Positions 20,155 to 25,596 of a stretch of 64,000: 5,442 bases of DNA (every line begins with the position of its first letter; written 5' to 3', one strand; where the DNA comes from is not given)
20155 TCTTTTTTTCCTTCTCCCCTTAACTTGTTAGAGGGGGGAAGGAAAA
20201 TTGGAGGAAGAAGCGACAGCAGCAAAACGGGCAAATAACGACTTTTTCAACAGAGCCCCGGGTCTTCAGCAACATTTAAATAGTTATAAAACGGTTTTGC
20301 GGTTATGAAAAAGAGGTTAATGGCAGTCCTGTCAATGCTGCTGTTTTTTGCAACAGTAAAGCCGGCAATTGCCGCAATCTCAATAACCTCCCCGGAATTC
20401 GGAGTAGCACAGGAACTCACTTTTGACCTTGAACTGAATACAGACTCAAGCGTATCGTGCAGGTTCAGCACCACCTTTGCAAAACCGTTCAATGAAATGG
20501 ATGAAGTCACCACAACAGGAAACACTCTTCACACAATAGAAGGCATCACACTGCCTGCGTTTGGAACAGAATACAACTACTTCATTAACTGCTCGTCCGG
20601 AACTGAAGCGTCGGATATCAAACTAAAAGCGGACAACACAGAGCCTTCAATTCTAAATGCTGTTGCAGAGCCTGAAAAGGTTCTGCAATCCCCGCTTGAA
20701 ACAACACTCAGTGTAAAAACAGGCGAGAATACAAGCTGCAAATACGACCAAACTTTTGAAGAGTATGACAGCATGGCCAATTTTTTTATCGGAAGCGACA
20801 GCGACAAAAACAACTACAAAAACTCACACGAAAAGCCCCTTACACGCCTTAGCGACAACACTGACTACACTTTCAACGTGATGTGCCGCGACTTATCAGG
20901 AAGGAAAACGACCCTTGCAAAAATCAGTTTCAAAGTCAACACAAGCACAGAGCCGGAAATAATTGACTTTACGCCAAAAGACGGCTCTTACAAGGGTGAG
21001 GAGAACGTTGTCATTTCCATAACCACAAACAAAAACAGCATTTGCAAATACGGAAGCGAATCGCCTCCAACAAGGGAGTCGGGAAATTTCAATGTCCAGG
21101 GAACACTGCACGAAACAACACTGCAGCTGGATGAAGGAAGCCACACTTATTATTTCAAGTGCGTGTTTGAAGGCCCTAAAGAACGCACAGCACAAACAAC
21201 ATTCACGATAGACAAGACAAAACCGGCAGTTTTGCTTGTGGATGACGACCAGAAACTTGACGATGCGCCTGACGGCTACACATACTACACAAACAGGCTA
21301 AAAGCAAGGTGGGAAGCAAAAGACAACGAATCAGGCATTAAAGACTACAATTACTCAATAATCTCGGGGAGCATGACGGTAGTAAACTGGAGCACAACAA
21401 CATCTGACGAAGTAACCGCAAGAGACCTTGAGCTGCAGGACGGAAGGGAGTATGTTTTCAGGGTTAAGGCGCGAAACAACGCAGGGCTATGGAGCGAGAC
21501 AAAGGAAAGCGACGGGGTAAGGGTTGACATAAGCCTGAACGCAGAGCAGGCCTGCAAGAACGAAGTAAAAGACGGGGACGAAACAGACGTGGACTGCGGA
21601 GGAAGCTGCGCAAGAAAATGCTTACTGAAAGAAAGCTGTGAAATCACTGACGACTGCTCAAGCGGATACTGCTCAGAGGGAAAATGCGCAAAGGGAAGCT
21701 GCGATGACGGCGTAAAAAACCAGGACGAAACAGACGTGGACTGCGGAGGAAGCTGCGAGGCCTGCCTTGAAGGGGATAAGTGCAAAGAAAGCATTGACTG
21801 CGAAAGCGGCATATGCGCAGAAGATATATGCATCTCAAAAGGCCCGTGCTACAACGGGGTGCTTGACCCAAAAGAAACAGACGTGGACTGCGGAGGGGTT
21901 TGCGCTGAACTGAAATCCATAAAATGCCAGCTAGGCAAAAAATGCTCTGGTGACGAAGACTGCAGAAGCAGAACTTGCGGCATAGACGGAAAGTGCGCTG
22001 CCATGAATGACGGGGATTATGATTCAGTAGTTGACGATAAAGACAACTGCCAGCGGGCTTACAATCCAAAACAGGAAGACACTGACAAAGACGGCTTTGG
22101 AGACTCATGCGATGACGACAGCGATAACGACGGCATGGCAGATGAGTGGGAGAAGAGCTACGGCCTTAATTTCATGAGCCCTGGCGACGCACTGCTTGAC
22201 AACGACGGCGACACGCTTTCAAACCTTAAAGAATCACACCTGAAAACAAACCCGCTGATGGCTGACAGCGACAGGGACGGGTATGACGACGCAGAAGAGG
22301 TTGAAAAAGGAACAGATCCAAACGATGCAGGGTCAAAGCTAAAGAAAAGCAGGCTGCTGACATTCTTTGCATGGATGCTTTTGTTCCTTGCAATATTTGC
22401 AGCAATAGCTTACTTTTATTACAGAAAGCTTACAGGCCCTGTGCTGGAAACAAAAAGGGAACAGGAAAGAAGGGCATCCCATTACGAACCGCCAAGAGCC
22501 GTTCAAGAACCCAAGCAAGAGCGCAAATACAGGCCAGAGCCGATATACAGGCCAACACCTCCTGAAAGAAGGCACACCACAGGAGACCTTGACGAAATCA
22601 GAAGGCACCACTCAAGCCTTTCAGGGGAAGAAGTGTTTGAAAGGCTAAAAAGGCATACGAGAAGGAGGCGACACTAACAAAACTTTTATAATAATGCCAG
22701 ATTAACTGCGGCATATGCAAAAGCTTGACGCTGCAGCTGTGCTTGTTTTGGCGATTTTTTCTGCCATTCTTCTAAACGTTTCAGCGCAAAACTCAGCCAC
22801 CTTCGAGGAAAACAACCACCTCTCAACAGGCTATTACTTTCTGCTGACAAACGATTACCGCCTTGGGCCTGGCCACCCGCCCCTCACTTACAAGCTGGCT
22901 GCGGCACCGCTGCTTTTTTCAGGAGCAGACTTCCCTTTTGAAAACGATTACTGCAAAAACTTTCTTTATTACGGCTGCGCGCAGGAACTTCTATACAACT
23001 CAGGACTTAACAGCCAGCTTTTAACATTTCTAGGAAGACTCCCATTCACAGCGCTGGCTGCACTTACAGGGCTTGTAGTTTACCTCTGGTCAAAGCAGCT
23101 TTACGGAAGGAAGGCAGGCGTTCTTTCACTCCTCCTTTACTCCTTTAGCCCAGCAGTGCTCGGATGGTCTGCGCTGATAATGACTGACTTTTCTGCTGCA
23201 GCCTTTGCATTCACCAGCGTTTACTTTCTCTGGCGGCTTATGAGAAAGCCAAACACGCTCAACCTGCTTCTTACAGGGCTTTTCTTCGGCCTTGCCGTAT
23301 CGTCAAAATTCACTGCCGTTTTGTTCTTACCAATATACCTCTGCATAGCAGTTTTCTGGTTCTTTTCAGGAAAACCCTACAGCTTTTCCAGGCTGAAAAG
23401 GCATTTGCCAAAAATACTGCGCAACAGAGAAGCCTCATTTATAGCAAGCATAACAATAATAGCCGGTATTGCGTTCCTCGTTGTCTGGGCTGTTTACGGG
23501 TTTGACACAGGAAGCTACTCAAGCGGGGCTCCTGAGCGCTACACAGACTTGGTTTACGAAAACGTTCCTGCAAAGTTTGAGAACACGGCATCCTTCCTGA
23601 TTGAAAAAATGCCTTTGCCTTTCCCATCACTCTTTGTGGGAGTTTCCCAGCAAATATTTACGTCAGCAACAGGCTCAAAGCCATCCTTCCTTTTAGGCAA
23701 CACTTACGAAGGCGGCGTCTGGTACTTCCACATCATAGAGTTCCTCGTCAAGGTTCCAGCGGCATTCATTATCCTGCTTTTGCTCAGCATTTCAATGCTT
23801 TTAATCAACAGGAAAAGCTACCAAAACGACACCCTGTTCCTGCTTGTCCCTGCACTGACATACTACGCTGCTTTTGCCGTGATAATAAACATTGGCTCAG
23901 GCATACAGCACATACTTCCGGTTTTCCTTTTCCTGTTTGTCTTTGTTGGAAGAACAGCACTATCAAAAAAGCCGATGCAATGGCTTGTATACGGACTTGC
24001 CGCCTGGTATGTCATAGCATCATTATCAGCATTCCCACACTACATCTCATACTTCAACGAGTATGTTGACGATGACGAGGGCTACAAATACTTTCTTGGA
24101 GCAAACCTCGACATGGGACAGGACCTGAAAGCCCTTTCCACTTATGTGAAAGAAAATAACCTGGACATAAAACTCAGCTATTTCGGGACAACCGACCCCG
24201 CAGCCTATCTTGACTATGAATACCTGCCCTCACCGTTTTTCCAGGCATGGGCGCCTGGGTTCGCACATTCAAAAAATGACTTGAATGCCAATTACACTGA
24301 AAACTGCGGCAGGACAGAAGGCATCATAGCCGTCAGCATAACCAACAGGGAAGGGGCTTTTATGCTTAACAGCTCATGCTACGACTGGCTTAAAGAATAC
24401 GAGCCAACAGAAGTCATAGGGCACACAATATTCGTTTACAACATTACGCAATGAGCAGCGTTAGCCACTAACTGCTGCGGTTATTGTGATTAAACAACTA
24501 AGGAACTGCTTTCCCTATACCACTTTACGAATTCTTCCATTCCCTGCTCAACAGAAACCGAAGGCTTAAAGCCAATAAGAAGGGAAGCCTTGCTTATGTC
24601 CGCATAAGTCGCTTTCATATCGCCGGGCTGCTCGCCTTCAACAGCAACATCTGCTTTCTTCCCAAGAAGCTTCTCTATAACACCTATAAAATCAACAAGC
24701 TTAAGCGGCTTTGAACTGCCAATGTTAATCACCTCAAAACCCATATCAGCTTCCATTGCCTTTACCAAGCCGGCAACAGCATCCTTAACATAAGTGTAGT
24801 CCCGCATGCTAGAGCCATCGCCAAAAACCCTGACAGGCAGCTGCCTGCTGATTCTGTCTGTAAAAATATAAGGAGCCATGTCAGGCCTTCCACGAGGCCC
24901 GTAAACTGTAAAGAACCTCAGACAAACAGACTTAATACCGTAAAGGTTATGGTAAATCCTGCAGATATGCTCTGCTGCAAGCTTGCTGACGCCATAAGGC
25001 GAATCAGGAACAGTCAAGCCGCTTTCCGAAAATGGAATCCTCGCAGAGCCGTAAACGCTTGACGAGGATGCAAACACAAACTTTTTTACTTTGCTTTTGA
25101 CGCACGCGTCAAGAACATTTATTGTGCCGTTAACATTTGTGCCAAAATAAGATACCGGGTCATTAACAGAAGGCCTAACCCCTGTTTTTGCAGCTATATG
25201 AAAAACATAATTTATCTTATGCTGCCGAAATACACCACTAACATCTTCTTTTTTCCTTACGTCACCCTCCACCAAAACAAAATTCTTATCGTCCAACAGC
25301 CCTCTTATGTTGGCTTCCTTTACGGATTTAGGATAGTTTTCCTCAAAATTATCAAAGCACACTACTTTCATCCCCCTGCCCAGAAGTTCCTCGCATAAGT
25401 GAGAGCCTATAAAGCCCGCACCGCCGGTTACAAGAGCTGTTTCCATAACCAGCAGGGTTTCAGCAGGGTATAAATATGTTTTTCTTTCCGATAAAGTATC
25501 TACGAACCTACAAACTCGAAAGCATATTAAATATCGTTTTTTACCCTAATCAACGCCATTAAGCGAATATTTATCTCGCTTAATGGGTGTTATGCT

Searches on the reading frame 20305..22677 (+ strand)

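Call 9: search_protein_families(library=pfam, proteins=[window:20305-22677:+], max_evalue=0.001)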
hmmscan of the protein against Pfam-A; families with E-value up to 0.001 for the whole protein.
window:20305-22677:+ (790 aa): 3 families
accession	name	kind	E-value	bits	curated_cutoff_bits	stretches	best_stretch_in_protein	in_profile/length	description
PF18884.5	TSP3_bac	-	9.5e-06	25.8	25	1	654-675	1-22/22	Bacterial TSP3 repeat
PF16656.11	Pur_ac_phosph_N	-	0.0004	21.3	30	0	201-300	11-91/93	Purple acid Phosphatase, N-terminal domain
PF00041.27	fn3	-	0.00046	20.8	25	0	330-398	14-79/84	Fibronectin type III domain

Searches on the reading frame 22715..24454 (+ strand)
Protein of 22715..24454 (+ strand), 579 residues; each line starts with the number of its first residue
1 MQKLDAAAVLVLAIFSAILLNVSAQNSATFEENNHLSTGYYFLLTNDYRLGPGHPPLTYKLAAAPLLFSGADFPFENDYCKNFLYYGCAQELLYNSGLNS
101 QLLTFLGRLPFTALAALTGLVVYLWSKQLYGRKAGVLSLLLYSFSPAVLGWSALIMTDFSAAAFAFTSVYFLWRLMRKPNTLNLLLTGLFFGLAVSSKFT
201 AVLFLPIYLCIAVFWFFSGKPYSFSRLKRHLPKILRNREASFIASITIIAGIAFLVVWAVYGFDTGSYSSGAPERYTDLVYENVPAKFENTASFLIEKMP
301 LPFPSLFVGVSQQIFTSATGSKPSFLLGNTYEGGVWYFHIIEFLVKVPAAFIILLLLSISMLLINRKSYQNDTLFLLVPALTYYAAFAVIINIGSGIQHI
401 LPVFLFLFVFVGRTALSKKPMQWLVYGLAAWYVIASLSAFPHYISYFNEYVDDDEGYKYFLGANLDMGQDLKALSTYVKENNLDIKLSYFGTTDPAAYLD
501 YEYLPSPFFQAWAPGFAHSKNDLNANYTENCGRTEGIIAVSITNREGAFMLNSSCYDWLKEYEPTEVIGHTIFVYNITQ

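Call 9: search_protein_families(library=pfam, proteins=[window:22715-24454:+], max_evalue=0.001)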
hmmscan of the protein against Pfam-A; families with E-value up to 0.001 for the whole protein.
window:22715-24454:+ (579 aa): 2 families
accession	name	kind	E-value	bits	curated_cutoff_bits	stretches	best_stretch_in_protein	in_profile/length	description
PF13231.12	PMT_2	-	3.6e-13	50.5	26.1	1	107-213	24-130/160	Dolichyl-phosphate-mannose-protein mannosyltransferase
PF02366.24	PMT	-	3.8e-07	30.3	22.7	1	11-219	4-205/245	Dolichyl-phosphate-mannose-protein mannosyltransferase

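Call 69: search_protein_families(library=ncbifam, proteins=[window:22715-24454:+], max_evalue=0.0001)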
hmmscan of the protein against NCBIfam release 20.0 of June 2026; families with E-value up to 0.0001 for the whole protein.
window:22715-24454:+ (579 aa): 1 family
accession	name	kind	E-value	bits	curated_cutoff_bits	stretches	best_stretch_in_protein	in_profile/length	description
TIGR03663.1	TIGR03663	subfamily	2.7e-08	33.3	126.25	1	106-262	72-224/435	flippase activity-associated protein Agl23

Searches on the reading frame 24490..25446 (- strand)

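Call 3: search_protein_families(library=pfam, proteins=[window:24490-25446:-], max_evalue=0.01)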
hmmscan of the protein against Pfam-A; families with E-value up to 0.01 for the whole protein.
window:24490-25446:- (318 aa): 10 families
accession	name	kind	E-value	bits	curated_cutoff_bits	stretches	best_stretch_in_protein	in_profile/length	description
PF01370.27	Epimerase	-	1.8e-62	211.3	20.9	1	4-243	1-240/240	NAD dependent epimerase/dehydratase family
PF16363.11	GDP_Man_Dehyd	-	1.8e-60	205.6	27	1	5-305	1-331/332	GDP-mannose 4,6 dehydratase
PF02719.21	Polysacc_synt_2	-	1.9e-24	86.8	20.2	1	5-266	2-252/293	Polysaccharide biosynthesis protein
PF01073.25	3Beta_HSD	-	7.2e-24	84.7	22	1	5-227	1-225/280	3-beta hydroxysteroid dehydrogenase/isomerase family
PF04321.23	RmlD_sub_bind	-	9.7e-16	58.1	27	1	4-235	3-201/287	RmlD substrate binding domain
PF07993.18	NAD_binding_4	-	7.1e-14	52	20.1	1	6-183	1-209/258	Male sterility protein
PF13460.12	NAD_binding_10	-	3.1e-10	40.7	27.2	1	8-160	1-129/184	NAD(P)H-binding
PF00106.31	adh_short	-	9.1e-09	35.5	26.6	1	3-118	2-122/195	short chain dehydrogenase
PF08659.16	KR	-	1.8e-07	31.7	22.6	1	3-134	2-143/180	KR domain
PF05368.20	NmrA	-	0.0024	18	27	1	3-128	4-107/298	NmrA-like family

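Call 39: search_protein_families(library=ncbifam, proteins=[window:24490-25446:-], max_evalue=0.00001)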
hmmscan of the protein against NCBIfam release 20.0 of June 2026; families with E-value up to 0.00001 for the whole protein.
window:24490-25446:- (318 aa): 29 families (the best 25 are shown)
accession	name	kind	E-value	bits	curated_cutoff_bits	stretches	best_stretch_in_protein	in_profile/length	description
TIGR01179.1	galE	equivalog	7.7e-60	202.5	262.3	1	5-312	3-327/332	UDP-glucose 4-epimerase GalE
TIGR01181.1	dTDP_gluc_dehyt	equivalog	1.2e-52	179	365.1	1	4-314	2-315/321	dTDP-glucose 4,6-dehydratase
TIGR04180.1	EDH_00030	hypoth_equivalog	7.5e-50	169.7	475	1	5-297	2-296/297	NAD-dependent 4,6-dehydratase LegB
NF007956.0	PRK10675.1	subfamily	1.3e-44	152.7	394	1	4-310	3-329/338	UDP-glucose 4-epimerase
NF011728.1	PRK15181.1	equivalog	4.2e-39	134.5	760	1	5-315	19-342/348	Vi polysaccharide biosynthesis UDP-N-acetylglucosaminuronic acid C-4 epimerase TviC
TIGR02197.1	heptose_epim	equivalog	7.6e-35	120.6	274.6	1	5-312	2-315/316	ADP-glyceromanno-heptose 6-epimerase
NF007582.0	PRK10217.1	equivalog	1.5e-29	103.2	698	1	1-312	1-333/355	dTDP-glucose 4,6-dehydratase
NF007490.0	PRK10084.1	subfamily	1.2e-27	96.8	649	1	5-313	4-337/361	dTDP-glucose 4,6-dehydratase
NF042422.1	oxyalk_red_OleD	equivalog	1.4e-25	90.4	580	1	5-233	4-217/329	2-alkyl-3-oxoalkanoate reductase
NF047922.1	GDPFucSynFcl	equivalog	3e-25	89.3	500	1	62-313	38-304/308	GDP-L-fucose synthase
TIGR02622.1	CDP_4_6_dhtase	equivalog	1.3e-24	87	278.45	1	4-169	7-172/352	CDP-glucose 4,6-dehydratase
NF042423.1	oxyalk_red_Shew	equivalog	2.7e-24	85.8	580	1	2-231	9-221/331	2-alkyl-3-oxoalkanoate reductase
TIGR01746.1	Thioester-redct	subfamily_domain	5.3e-19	68.7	213.35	1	5-264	3-283/371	thioester reductase domain-containing protein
TIGR03466.1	HpnA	hypoth_equivalog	1.6e-18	66.7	367.65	1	3-233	2-219/327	hopanoid-associated sugar epimerase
NF043036.1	ErythonDh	equivalog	3.1e-18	66.1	325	1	5-201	4-199/321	D-erythronate dehydrogenase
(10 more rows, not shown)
